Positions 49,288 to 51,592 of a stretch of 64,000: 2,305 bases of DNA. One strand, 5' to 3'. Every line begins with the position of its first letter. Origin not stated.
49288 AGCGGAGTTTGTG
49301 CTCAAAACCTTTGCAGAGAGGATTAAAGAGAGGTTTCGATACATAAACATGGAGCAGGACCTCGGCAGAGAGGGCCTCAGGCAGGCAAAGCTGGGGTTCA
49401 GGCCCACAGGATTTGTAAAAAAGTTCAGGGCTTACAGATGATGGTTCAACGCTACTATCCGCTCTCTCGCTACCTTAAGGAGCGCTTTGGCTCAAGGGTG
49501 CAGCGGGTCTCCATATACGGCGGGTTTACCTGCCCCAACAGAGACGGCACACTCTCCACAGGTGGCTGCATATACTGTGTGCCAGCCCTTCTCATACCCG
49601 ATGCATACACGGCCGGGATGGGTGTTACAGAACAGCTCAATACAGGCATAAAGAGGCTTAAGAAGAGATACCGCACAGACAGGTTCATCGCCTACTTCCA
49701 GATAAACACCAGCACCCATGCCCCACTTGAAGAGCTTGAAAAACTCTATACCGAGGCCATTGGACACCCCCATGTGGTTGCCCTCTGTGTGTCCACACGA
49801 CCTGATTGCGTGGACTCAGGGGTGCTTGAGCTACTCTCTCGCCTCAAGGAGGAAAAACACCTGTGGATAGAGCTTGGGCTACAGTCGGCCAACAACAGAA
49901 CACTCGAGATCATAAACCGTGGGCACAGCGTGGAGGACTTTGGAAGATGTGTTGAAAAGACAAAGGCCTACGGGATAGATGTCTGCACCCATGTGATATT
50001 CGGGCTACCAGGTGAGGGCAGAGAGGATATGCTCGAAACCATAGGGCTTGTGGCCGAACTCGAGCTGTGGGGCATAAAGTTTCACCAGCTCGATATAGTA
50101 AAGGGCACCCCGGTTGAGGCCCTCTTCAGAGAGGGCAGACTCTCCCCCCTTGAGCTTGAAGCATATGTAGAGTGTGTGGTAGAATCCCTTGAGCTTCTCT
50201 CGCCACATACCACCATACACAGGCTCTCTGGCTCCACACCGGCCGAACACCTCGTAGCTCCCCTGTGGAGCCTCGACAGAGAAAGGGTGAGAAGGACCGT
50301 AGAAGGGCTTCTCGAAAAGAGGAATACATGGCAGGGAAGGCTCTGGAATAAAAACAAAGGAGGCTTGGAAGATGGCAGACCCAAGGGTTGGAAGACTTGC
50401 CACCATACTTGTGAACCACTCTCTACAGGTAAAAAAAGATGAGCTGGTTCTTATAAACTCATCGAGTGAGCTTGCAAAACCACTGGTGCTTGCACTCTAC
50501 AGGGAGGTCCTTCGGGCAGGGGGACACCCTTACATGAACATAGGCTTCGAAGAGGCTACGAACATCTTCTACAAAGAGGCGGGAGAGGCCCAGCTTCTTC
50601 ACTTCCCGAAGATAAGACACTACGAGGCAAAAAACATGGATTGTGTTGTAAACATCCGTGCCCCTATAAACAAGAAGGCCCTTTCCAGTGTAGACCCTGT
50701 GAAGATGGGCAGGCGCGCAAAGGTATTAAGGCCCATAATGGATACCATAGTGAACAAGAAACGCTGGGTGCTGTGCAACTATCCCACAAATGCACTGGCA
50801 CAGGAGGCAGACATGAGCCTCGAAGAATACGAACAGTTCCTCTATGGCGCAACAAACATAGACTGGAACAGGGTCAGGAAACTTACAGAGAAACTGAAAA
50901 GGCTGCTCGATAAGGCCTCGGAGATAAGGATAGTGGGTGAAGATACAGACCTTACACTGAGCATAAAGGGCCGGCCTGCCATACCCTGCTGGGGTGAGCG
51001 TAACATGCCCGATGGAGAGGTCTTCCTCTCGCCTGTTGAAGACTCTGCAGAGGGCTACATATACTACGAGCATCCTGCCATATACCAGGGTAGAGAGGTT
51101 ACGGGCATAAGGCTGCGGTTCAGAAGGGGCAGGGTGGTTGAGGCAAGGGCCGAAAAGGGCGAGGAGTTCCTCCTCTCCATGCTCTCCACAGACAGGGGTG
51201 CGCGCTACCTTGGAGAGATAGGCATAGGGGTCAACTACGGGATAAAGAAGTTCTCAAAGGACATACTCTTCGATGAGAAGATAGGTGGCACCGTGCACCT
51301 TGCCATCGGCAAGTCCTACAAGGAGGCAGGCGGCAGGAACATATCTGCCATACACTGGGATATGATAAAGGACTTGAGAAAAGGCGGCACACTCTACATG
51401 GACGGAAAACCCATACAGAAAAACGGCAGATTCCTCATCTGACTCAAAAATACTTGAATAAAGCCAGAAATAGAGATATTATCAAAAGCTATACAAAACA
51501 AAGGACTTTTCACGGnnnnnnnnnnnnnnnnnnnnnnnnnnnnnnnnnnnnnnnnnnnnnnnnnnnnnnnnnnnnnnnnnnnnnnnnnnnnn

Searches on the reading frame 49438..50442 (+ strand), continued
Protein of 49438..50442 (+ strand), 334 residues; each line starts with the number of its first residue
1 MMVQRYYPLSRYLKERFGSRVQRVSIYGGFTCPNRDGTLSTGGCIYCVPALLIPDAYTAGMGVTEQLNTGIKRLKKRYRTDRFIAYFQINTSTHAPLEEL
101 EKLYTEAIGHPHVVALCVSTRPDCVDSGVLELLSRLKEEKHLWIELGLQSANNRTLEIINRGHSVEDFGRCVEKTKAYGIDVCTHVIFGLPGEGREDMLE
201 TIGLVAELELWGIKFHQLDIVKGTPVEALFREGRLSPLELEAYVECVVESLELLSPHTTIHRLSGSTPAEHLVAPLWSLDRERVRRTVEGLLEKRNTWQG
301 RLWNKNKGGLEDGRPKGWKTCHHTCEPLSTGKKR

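Call 67: find_encoding_contigs(protein=P0145, flank=5000, max_places=1)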
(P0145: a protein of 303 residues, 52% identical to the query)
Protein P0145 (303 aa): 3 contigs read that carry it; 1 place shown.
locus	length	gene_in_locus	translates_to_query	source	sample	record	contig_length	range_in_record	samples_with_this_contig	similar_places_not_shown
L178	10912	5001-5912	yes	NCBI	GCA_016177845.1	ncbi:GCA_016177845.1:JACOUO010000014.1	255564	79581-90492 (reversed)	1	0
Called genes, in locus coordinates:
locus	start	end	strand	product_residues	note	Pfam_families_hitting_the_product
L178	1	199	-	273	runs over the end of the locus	PF09699:Paired_CXXCH_1 (faint), PF14522:Cytochrome_C7 (weak)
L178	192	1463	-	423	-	PF03916:NrfD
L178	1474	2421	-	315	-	PF12838:Fer4_7, PF13247:Fer4_11, PF13187:Fer4_9 (weak), PF00037:Fer4 (weak), PF12797:Fer4_2 (weak), PF13237:Fer4_10 (weak), PF12838:Fer4_7, PF13247:Fer4_11, +7 more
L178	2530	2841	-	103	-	-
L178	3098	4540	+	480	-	PF05833:NFACT_N, PF05670:NFACT-R_1, PF18297:NFACT-R_2 (faint)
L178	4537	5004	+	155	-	-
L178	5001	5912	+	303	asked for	PF04055:Radical_SAM, PF16199:Radical_SAM_C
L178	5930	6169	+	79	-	-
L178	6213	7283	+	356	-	PF02073:Peptidase_M29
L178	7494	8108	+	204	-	PF13580:SIS_2, PF01380:SIS (weak)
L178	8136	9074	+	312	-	PF01916:DS (faint)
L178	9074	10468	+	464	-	PF00206:Lyase_1, PF14698:ASL_C2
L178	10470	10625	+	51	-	-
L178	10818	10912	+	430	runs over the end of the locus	PF00278:Orn_DAP_Arg_deC, PF02784:Orn_Arg_deC_N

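Call 69: search_protein_families(library=pfam, proteins=[L178:4537-5004:+, L175:4174-5004:+, L176:5955-6194:+], max_evalue=0.001)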
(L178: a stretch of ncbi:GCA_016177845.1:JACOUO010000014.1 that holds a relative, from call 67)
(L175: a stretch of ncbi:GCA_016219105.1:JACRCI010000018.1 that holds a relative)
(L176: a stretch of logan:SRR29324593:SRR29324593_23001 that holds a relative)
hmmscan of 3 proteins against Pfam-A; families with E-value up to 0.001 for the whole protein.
L178:4537-5004:+ (155 aa): 0 families

L175:4174-5004:+ (276 aa): 1 family
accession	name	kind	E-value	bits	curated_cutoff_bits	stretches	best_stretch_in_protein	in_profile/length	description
PF09924.15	LPG_synthase_C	-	2.4e-40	138.9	27.5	1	16-272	8-297/298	Phosphatidylglycerol lysyltransferase, C-terminal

L176:5955-6194:+ (79 aa): 0 families

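Call 72: search_protein_families(library=padloc, proteins=[window:49438-50442:+], max_evalue=0.001)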
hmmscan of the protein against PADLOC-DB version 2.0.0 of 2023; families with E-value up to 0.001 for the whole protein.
window:49438-50442:+ (334 aa): 1 family
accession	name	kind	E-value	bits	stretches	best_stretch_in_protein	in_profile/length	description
PDLC04689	PDC-M51A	-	2.9e-07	27.7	1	116-227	264-371/420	-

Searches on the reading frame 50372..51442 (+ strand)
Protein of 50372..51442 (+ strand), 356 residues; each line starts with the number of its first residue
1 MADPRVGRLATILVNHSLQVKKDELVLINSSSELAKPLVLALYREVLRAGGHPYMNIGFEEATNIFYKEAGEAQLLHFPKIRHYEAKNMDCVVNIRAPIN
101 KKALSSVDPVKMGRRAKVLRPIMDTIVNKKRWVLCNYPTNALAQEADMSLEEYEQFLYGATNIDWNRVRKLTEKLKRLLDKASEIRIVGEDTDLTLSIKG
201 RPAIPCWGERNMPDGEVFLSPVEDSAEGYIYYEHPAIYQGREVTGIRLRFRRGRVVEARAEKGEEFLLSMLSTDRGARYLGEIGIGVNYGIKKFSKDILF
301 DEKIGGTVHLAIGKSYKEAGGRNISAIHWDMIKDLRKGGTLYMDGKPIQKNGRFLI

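Call 3: search_protein_families(library=pfam, proteins=[window:50372-51442:+], max_evalue=0.01)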
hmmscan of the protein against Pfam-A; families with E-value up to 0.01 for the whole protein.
window:50372-51442:+ (356 aa): 1 family
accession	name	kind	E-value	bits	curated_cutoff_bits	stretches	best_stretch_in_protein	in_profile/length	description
PF02073.20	Peptidase_M29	-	8.2e-72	242.7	27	1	5-354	4-406/406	Thermophilic metalloprotease (M29)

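Call 4: search_protein_families(library=ncbifam, proteins=[window:50372-51442:+], max_evalue=0.01)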
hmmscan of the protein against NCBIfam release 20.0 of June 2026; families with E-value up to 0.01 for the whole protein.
window:50372-51442:+ (356 aa): 0 families
